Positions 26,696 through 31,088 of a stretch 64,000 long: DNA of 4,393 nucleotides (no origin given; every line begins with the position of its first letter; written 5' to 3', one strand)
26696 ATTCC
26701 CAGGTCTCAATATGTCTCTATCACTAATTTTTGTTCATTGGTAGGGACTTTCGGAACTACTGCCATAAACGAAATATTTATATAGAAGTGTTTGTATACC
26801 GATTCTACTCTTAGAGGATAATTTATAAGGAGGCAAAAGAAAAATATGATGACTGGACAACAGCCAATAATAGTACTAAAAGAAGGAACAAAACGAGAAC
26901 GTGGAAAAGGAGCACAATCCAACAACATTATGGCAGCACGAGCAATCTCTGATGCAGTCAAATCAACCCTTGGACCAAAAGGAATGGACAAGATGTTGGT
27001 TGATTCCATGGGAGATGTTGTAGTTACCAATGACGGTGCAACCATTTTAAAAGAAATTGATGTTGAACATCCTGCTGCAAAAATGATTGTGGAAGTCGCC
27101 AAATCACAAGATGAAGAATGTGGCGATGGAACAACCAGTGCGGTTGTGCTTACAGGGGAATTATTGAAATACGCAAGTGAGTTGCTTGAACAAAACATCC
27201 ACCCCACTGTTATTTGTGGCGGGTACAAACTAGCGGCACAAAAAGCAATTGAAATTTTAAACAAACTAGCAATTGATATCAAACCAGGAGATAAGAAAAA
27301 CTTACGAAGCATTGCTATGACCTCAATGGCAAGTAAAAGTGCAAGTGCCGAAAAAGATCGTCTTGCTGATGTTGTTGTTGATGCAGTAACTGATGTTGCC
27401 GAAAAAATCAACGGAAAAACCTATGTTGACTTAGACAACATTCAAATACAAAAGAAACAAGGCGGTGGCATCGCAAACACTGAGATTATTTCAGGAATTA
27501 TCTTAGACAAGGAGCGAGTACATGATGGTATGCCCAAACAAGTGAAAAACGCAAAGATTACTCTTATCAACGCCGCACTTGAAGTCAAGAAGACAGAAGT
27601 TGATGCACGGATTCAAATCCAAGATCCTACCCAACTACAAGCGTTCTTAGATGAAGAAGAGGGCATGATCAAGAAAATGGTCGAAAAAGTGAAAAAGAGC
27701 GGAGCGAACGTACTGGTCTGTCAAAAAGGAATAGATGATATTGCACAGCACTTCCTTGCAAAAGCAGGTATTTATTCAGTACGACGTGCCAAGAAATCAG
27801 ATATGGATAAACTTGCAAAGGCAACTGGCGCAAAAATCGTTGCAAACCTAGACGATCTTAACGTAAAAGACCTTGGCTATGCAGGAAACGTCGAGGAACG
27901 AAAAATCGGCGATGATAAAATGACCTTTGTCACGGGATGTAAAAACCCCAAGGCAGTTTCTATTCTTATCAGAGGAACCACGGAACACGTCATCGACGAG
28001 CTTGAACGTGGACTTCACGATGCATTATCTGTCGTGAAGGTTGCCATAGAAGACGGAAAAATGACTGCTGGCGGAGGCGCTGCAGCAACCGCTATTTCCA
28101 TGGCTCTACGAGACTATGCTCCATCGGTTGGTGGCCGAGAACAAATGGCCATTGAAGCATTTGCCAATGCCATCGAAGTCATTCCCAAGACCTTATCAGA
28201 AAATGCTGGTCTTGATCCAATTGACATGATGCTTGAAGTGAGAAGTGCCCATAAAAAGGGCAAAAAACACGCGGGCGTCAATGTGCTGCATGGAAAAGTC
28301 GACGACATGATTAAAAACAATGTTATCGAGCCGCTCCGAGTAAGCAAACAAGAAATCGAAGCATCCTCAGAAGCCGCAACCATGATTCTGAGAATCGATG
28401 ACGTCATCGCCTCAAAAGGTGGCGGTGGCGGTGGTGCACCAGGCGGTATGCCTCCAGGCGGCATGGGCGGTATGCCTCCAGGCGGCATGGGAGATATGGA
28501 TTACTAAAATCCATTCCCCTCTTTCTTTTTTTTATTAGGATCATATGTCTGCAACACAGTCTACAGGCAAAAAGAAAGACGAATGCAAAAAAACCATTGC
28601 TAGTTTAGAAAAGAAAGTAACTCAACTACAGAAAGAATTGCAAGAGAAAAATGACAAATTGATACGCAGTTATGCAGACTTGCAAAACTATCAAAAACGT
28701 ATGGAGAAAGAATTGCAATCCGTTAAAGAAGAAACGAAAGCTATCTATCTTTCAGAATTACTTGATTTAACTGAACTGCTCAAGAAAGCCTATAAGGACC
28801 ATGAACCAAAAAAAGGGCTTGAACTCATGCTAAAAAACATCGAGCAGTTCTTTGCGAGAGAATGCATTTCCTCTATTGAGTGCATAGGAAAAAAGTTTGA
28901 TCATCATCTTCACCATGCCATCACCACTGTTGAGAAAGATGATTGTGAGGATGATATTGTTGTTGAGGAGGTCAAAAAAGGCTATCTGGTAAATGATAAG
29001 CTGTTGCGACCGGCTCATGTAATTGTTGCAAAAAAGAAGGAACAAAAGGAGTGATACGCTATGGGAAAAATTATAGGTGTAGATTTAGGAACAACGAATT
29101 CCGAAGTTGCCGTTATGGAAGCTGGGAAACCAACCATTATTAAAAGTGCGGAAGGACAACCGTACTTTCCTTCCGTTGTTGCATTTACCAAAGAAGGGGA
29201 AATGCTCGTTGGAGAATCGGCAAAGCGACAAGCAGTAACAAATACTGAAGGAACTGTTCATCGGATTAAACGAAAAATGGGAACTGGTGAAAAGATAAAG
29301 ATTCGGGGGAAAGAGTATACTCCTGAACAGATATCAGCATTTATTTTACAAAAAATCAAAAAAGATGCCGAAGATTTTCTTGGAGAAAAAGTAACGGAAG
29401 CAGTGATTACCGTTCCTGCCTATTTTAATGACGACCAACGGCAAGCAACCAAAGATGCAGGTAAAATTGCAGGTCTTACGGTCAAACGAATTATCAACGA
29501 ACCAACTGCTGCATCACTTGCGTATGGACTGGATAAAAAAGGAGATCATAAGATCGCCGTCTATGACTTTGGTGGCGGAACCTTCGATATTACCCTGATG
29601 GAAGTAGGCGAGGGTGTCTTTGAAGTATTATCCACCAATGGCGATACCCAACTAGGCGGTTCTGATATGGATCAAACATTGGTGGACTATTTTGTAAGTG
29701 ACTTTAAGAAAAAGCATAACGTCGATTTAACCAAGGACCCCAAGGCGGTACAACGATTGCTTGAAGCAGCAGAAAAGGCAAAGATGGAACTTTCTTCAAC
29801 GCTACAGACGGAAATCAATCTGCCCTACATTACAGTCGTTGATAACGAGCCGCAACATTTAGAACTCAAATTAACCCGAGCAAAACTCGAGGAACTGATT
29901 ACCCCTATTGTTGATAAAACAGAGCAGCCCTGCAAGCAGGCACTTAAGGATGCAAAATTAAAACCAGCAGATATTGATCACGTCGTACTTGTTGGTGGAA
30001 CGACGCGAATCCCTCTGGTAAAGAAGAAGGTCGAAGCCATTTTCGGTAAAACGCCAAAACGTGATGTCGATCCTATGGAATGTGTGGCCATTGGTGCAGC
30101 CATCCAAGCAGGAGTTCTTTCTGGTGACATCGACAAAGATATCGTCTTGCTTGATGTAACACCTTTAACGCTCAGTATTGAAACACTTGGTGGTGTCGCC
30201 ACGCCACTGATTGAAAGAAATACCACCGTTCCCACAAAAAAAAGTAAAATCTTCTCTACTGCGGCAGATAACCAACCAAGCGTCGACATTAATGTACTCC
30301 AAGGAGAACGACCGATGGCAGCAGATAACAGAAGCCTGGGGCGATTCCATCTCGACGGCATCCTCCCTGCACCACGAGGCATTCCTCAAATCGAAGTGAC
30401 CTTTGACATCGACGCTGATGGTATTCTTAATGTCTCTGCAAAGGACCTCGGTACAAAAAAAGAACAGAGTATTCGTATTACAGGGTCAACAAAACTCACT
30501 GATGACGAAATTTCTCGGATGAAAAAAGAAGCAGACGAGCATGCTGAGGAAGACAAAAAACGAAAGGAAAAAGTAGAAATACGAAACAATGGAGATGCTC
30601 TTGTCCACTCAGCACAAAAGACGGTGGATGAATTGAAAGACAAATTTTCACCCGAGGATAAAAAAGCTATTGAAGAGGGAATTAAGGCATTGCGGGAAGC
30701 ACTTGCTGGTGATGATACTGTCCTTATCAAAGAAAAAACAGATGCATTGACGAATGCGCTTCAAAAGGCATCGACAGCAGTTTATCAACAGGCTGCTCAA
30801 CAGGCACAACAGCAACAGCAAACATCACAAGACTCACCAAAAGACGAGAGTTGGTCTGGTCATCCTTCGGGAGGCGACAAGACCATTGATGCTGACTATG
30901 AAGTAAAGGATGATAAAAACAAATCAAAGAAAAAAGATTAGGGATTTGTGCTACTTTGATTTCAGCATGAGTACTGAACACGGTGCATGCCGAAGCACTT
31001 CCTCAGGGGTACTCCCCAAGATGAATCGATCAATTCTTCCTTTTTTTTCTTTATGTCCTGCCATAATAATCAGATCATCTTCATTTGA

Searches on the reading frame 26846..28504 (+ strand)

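Call 73: search_protein_families(library=pfam, proteins=[window:26846-28504:+], max_evalue=0.00001)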
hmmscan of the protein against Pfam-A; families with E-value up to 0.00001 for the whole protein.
window:26846-28504:+ (553 aa): 1 family
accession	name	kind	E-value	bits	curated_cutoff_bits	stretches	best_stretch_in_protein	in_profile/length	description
PF00118.29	Cpn60_TCP1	-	1.2e-189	631.6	34.3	1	34-524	1-489/490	TCP-1/cpn60 chaperonin family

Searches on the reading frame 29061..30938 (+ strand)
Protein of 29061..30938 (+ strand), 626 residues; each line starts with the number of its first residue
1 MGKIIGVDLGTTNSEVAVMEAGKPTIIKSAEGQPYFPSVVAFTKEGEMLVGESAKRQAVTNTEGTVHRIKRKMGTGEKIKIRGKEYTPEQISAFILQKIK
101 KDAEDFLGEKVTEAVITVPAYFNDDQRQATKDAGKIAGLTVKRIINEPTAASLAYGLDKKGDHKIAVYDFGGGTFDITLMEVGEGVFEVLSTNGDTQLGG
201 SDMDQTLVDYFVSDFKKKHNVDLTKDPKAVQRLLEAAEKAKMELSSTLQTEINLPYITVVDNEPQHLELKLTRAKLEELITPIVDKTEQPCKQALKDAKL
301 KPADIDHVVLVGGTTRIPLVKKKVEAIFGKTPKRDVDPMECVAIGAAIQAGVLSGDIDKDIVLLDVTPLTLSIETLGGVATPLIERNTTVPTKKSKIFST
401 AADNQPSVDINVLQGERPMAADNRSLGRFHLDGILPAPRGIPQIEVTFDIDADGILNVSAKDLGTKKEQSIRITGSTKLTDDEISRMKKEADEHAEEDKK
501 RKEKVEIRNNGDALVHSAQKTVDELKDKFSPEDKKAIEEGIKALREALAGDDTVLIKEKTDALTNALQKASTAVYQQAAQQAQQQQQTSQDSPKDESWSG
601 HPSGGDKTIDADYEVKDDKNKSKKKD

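Call 73: search_protein_families(library=pfam, proteins=[window:29061-30938:+], max_evalue=0.00001)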
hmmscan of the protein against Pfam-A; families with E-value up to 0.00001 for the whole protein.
window:29061-30938:+ (626 aa): 2 families
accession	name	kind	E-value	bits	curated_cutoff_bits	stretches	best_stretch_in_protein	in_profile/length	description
PF00012.26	HSP70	-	1.2e-235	783.8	20.6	2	79-576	101-599/599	Hsp70 protein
PF06723.19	MreB_Mbl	-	6.7e-18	65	27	1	4-348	3-317/327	MreB/Mbl protein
